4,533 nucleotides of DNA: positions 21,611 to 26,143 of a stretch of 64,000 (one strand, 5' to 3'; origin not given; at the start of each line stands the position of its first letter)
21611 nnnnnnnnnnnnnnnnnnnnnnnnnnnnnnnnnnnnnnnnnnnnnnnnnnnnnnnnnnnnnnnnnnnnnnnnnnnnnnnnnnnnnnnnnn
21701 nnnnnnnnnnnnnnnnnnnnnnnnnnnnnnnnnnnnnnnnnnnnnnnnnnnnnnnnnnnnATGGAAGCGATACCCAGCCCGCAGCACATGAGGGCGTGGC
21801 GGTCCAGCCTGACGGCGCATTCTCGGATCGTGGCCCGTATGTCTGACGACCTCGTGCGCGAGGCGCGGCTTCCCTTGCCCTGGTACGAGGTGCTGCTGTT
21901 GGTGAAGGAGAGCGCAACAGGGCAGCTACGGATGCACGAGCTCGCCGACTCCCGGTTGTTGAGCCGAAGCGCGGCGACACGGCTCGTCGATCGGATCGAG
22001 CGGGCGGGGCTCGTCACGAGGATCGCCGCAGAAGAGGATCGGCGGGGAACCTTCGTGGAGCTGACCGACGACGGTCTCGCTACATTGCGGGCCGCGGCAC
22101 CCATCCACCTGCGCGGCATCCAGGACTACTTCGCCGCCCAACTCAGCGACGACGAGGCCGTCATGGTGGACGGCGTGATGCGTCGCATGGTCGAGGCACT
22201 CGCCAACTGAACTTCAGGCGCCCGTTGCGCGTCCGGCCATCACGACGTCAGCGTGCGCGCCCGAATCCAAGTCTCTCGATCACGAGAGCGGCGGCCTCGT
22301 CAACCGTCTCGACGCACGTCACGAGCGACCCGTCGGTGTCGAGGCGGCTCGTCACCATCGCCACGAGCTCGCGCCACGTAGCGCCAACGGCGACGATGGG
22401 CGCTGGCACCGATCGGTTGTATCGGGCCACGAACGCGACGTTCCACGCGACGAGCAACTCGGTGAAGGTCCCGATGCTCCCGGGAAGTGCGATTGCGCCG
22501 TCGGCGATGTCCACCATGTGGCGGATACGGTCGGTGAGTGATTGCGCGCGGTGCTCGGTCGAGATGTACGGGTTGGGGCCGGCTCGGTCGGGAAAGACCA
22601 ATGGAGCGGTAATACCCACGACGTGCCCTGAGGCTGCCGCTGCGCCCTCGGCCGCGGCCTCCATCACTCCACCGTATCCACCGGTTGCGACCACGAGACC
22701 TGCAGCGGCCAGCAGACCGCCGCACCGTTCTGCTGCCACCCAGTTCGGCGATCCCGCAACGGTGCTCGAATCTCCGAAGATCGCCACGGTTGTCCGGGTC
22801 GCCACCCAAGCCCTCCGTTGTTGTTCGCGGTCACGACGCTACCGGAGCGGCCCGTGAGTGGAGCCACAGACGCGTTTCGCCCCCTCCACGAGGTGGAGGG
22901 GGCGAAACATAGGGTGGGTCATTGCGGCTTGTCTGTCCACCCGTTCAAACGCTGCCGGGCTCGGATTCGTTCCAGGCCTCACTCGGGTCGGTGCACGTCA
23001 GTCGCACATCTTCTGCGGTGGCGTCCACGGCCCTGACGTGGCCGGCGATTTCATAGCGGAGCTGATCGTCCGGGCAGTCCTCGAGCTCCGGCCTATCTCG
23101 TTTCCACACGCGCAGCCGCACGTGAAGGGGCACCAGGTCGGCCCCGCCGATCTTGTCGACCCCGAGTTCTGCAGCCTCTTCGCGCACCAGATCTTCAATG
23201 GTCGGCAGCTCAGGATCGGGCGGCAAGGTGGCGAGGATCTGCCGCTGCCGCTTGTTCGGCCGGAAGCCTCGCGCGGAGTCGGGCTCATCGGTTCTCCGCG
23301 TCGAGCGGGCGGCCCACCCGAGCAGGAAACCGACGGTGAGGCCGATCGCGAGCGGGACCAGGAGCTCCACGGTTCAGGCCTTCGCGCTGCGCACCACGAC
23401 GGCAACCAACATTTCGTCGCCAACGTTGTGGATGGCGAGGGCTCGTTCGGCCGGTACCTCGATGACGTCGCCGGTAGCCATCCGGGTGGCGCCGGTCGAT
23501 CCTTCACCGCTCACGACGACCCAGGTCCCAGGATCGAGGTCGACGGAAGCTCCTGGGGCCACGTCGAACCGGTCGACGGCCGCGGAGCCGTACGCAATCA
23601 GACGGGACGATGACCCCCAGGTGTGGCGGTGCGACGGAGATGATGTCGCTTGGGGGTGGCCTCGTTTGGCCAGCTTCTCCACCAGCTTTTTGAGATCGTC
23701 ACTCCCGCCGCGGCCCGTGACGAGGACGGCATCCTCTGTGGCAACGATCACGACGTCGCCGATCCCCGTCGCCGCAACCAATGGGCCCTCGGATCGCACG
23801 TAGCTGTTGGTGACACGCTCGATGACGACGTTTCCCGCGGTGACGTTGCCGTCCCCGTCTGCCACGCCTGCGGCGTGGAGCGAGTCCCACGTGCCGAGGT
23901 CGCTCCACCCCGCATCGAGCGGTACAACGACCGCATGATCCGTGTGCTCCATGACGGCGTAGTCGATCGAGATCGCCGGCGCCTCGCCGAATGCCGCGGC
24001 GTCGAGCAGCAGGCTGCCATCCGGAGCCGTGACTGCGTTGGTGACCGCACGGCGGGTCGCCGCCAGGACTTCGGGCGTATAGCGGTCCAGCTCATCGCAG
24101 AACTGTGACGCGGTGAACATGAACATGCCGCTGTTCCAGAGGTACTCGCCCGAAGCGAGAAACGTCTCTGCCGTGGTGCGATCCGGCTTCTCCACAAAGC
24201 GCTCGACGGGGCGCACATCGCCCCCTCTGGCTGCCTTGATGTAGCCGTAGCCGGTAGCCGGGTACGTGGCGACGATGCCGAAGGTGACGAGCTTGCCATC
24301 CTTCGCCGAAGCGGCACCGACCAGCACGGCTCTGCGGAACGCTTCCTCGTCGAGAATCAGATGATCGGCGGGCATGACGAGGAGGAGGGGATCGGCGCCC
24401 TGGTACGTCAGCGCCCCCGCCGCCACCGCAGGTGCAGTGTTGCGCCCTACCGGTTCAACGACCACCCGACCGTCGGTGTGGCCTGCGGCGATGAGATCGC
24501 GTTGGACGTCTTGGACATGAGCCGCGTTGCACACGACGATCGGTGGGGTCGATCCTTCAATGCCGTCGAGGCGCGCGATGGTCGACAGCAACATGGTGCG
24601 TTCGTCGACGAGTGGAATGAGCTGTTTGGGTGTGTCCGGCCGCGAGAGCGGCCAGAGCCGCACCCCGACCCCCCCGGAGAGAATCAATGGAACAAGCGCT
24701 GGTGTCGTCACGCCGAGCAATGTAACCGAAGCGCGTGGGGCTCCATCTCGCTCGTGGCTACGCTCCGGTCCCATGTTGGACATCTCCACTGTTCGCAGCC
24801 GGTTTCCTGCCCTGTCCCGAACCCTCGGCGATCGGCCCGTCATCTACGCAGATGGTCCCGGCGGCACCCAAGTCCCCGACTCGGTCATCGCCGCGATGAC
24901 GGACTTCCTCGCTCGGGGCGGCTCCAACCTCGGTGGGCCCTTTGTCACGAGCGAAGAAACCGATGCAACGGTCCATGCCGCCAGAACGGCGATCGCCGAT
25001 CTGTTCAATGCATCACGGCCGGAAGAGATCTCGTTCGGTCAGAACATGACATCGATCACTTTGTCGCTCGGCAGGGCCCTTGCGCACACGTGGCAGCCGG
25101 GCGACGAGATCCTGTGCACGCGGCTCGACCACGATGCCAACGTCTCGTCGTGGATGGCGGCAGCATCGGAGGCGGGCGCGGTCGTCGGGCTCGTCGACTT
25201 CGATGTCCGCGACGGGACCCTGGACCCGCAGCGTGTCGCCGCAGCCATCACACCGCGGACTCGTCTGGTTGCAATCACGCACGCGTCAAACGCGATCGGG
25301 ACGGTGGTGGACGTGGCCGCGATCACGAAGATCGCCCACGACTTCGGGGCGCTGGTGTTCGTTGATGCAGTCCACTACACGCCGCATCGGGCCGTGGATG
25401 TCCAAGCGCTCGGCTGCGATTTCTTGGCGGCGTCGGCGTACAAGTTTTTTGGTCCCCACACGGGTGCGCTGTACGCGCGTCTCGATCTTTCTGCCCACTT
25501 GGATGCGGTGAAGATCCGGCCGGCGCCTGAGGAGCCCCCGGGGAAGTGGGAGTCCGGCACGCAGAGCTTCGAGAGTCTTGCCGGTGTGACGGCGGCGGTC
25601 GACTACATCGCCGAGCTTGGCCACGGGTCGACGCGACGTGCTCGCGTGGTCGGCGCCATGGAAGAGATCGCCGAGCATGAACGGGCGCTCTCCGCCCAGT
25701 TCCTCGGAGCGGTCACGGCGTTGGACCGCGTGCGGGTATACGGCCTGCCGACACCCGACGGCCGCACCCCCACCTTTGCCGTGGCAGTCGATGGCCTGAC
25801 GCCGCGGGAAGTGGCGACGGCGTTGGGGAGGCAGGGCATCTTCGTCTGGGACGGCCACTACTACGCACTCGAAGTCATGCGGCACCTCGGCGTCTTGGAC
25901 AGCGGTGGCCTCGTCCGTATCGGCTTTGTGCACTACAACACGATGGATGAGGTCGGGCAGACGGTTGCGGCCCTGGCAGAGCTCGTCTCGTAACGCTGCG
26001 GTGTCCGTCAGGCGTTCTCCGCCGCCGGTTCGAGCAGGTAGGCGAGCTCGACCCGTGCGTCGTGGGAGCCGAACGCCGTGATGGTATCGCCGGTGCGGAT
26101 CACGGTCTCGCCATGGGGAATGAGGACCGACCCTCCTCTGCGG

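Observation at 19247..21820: Orphan HerA-like ATPase with about 370-aa C-terminal coiled-coil extension, divergent from a MarR regulator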

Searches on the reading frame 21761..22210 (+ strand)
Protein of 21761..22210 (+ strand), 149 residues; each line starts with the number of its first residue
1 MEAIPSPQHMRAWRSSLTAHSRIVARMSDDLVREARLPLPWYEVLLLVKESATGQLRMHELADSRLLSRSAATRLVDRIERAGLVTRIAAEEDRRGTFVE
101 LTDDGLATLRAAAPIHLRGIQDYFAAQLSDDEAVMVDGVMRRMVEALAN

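Call 3: search_protein_families(library=pfam, proteins=[window:21761-22210:+], max_evalue=0.01)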
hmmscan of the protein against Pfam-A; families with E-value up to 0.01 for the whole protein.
window:21761-22210:+ (149 aa): 4 families
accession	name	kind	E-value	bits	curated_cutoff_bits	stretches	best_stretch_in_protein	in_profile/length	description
PF12802.13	MarR_2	-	2.2e-12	47.4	27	1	37-95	3-60/61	MarR family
PF01047.28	MarR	-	9.1e-10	38.7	24.6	1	45-96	7-58/59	MarR family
PF13463.12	HTH_27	-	0.00014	22.5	22.2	1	73-105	36-68/68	Winged helix DNA-binding domain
PF22381.2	Staph_reg_Sar_Rot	-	0.0015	19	27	1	33-105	8-78/85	Transcriptional regulator SarA/Rot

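Call 4: search_protein_families(library=ncbifam, proteins=[window:21761-22210:+], max_evalue=0.01)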
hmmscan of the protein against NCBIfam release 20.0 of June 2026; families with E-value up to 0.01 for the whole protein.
window:21761-22210:+ (149 aa): 12 families
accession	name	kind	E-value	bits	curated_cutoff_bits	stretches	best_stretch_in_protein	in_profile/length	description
NF008122.0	PRK10870.1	equivalog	5.9e-09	35.9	157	1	55-147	71-162/176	transcriptional repressor MprA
TIGR02337.1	HpaR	equivalog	1.5e-08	34.5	121.2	1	52-114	39-101/130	homoprotocatechuate degradation operon regulator HpaR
NF041230.1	BagL_FevM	exception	1.7e-06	28.1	230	1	39-113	40-112/145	MarR family transcriptional regulator BagL/FevM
NF008565.1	PRK11512.1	equivalog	3.5e-06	27.1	240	1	61-143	60-142/144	multiple antibiotic resistance transcriptional regulator MarR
NF053777.1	Saro0803TransReg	equivalog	4.4e-06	26.4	200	1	44-143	42-138/140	Saro_0803 family transcriptional regulator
NF045593.1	bilirub_TF_BilQ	equivalog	2.2e-05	24.2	125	1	60-134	49-122/135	bilirubin utilization transcriptional regulator BilQ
NF052638.1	TransRegOhrRVib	equivalog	3.6e-05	23.5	200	1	22-113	20-109/141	transcriptional regulator OhrR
TIGR04472.1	reg_rSAM_mob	hypoth_equivalog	0.00048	20.2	240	1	67-145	57-134/141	radical SAM mobile pair system MarR family transcriptional regulator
NF038251.1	AdcR_fam_Zn_TF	equivalog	0.00066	19.9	175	1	44-145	41-141/143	zinc-dependent MarR family transcriptional regulator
NF050133.1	TransRegFabT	equivalog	0.0017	18.7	200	1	68-139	56-127/138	fatty acid biosynthesis transcriptional regulator FabT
NF002926.0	PRK03573.1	equivalog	0.0022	17.9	120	1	61-112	52-103/144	transcriptional regulator SlyA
NF010349.0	PRK13777.1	equivalog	0.0053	16.1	153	1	51-109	56-114/190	HTH-type transcriptional regulator Hpr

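Call 5: search_protein_families(library=padloc, proteins=[window:21761-22210:+], max_evalue=0.01)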
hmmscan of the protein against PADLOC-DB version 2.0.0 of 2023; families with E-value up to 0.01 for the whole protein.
window:21761-22210:+ (149 aa): 5 families
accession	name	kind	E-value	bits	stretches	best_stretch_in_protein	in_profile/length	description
PDLC01879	CARF3--CARF_TM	-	6.8e-06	23.9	1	35-110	152-218/222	-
PDLC01044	Csa3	-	0.00065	17.6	1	34-106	131-191/194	Type I-A associated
PDLC01720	Csa3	-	0.0013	17.3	1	51-110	44-97/118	Csa3_1_CAS-I-II-III-IV-V-VI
PDLC01866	CARF3--CARF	-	0.003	15.5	1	43-107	143-202/207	-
PDLC01860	CARF3--CARF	-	0.0031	15.6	1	42-93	146-195/210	-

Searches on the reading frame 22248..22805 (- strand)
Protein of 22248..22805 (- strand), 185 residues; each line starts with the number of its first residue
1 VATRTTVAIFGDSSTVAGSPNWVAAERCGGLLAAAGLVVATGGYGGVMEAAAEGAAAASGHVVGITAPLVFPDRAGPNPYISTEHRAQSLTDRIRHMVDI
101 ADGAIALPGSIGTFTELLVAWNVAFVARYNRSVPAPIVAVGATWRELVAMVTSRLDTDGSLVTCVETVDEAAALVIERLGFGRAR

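Call 3: search_protein_families(library=pfam, proteins=[window:22248-22805:-], max_evalue=0.01)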
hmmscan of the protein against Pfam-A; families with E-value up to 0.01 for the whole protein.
window:22248-22805:- (185 aa): 2 families
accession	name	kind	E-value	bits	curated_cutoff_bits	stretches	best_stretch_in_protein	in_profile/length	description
PF18306.6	LDcluster4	-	6.4e-16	58.7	26.3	1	5-122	2-115/151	SLOG cluster4 family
PF03641.19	Lysine_decarbox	-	2e-15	57.6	27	1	48-158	1-108/131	Possible lysine decarboxylase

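Call 4: search_protein_families(library=ncbifam, proteins=[window:22248-22805:-], max_evalue=0.01)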
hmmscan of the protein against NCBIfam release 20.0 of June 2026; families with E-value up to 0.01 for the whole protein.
window:22248-22805:- (185 aa): 4 families
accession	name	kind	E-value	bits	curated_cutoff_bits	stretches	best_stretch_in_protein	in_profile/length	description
TIGR00730.1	TIGR00730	subfamily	6.8e-18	65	96.35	1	6-160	2-154/178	TIGR00730 family Rossman fold protein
TIGR00725.1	TIGR00725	hypoth_equivalog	2.4e-15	56.3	106.9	1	7-123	4-114/159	TIGR00725 family protein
NF058542.1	CtkRMPhLog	equivalog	1.2e-09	38.4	300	1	25-133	21-129/177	cytokinin riboside 5'-monophosphate phosphoribohydrolase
NF038390.1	Nsidase_PpnN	equivalog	2.2e-06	26.7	450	1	27-142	166-286/450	nucleotide 5'-monophosphate nucleosidase PpnN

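Call 5: search_protein_families(library=padloc, proteins=[window:22248-22805:-], max_evalue=0.01)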
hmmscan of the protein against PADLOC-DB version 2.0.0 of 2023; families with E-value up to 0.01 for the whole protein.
window:22248-22805:- (185 aa): 1 family
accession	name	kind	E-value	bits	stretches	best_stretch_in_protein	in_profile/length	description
PDLC03927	PsyrA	-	0.00052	17.3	1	5-67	132-192/398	-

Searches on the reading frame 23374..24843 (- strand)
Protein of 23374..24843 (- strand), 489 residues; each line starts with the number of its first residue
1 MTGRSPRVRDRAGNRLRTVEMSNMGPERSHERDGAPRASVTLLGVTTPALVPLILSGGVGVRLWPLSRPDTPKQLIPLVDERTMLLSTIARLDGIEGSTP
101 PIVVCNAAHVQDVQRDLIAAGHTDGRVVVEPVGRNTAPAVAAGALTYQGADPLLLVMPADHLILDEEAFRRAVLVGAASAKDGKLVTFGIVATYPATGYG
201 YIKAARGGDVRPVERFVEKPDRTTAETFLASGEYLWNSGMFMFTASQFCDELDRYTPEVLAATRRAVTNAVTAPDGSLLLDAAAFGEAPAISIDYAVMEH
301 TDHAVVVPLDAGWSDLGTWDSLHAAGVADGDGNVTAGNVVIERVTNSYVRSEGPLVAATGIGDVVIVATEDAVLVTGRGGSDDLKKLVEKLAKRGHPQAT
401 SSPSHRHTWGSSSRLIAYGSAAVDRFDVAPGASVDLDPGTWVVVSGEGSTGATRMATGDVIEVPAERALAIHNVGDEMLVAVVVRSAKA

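Call 55: search_protein_families(library=padloc, proteins=[window:23374-24843:-], max_evalue=0.00001)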
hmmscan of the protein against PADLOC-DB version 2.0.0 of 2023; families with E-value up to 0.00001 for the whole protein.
window:23374-24843:- (489 aa): 0 families

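Call 56: search_protein_families(library=pfam, proteins=[window:23374-24843:-], max_evalue=0.00001)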
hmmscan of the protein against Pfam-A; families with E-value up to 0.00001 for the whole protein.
window:23374-24843:- (489 aa): 3 families
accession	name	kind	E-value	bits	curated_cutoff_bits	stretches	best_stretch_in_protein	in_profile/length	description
PF00483.29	NTP_transferase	-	5.9e-48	164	21.2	1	52-326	2-239/245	Nucleotidyl transferase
PF12804.13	NTP_transf_3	-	3e-08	34.4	27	1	53-173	2-108/160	MobA-like NTP transferase domain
PF22640.1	ManC_GMP_beta-helix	-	7.9e-08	32.5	27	1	344-391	8-55/55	MannoseP isomerase/GMP-like beta-helix domain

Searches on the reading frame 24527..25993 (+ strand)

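Call 55: search_protein_families(library=padloc, proteins=[window:24527-25993:+], max_evalue=0.00001)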
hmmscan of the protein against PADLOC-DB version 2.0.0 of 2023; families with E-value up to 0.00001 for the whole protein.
window:24527-25993:+ (488 aa): 2 families
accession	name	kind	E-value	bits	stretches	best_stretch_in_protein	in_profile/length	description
PDLC02759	SspA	-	2e-34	117.5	1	107-368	1-258/374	SspA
PDLC02657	DndA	-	7.3e-34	115.7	1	106-363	1-255/372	DndA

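Call 56: search_protein_families(library=pfam, proteins=[window:24527-25993:+], max_evalue=0.00001)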
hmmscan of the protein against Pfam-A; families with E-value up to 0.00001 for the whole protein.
window:24527-25993:+ (488 aa): 4 families
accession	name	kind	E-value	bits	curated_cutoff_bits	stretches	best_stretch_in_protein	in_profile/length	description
PF00266.25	Aminotran_5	-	1.4e-67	228.7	21.5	1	106-476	1-368/371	Aminotransferase class-V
PF01053.26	Cys_Met_Meta_PP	-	1e-11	44.5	27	1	150-314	55-206/381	Cys/Met metabolism PLP-dependent enzyme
PF01041.23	DegT_DnrJ_EryC1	-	3e-11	43.6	19.8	1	187-283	59-148/360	DegT/DnrJ/EryC1/StrS aminotransferase family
PF00155.27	Aminotran_1_2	-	1.4e-07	31.5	19.7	1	114-284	17-189/361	Aminotransferase class I and II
